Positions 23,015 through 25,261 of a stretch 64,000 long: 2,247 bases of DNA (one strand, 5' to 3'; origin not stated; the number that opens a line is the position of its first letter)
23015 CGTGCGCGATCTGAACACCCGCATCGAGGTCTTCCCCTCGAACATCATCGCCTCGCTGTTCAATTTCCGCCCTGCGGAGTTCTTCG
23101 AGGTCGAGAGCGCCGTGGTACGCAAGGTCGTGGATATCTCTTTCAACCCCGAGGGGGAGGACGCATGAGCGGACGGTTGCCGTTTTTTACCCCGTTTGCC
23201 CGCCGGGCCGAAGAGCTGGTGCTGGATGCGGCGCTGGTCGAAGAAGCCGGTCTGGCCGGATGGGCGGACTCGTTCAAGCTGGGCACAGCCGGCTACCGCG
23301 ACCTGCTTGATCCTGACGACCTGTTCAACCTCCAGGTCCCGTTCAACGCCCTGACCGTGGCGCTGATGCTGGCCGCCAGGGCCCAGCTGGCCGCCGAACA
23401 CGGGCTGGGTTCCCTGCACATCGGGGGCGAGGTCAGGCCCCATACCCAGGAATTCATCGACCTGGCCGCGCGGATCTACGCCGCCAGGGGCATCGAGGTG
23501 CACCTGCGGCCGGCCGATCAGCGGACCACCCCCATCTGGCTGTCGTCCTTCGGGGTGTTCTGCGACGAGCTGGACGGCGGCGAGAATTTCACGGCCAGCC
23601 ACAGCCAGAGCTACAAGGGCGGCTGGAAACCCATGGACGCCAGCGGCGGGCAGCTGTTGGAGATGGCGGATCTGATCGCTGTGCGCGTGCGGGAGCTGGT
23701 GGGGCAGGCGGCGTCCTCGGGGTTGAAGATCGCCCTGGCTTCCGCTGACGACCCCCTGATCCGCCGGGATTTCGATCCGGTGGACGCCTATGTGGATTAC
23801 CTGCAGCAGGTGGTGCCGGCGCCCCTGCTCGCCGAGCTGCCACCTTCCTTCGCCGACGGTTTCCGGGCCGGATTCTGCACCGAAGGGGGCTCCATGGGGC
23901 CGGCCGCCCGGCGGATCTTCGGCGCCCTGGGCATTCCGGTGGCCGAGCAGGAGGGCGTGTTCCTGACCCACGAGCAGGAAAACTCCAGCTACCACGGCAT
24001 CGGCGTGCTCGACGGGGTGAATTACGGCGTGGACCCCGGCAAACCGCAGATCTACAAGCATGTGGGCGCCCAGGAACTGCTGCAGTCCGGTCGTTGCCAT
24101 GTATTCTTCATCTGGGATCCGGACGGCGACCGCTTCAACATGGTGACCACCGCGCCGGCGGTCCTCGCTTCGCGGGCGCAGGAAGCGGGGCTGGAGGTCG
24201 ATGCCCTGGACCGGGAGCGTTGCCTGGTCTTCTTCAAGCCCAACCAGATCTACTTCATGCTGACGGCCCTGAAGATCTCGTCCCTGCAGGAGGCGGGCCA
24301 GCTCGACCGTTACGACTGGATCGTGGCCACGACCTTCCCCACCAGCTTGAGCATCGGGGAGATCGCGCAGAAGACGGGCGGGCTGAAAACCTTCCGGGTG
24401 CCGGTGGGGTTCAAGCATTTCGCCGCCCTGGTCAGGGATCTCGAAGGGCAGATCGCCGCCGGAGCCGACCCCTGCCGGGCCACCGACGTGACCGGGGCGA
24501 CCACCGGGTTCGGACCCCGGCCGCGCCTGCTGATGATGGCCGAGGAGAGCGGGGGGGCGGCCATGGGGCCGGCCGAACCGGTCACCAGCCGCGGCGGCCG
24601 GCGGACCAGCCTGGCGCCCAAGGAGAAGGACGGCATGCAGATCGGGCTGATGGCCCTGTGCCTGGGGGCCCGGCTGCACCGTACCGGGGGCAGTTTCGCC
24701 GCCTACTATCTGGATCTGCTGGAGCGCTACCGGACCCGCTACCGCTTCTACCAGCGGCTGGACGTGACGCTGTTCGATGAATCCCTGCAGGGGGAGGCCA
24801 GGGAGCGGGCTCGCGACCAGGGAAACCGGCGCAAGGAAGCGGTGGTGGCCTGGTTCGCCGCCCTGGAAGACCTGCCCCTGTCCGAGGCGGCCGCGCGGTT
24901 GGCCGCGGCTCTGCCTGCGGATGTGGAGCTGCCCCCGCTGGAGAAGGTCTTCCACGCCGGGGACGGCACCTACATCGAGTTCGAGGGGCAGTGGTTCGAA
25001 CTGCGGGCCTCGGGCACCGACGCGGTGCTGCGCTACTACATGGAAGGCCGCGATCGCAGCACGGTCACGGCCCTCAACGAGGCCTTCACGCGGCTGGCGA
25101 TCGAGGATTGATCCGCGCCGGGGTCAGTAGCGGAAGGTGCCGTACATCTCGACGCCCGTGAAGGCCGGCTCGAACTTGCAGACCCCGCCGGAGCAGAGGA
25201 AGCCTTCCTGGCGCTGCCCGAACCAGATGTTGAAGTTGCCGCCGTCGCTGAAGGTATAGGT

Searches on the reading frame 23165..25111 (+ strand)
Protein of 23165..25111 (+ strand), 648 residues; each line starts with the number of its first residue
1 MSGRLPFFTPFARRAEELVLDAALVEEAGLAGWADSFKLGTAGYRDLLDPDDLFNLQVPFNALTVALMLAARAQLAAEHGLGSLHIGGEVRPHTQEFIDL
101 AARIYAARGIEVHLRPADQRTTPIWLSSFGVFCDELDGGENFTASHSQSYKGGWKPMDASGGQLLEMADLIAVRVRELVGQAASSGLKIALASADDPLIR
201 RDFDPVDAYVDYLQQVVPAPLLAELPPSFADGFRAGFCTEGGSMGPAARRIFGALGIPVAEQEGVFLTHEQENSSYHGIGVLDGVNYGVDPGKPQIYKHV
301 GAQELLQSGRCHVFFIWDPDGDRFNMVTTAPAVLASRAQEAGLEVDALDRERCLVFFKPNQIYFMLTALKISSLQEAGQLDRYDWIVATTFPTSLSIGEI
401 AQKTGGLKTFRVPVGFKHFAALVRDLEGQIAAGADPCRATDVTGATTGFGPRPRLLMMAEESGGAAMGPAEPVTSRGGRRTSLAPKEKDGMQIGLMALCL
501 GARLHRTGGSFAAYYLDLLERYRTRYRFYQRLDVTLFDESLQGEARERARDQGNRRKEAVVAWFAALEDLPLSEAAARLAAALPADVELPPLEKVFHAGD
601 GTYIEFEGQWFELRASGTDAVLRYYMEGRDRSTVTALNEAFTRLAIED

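Call 96: search_protein_families(library=pfam, proteins=[window:23165-25111:+], max_evalue=0.0001)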
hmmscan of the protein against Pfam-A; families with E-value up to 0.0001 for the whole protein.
window:23165-25111:+ (648 aa): 3 families
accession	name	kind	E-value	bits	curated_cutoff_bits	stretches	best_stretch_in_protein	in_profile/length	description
PF02878.22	PGM_PMM_I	-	1.9e-07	31.3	22.5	1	60-166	18-121/138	Phosphoglucomutase/phosphomannomutase, alpha/beta/alpha domain I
PF00408.26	PGM_PMM_IV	-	6.3e-06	26.6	23.1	1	595-642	27-66/68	Phosphoglucomutase/phosphomannomutase, C-terminal domain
PF02880.22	PGM_PMM_III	-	5.3e-05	23.8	20.7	0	368-432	7-64/115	Phosphoglucomutase/phosphomannomutase, alpha/beta/alpha domain III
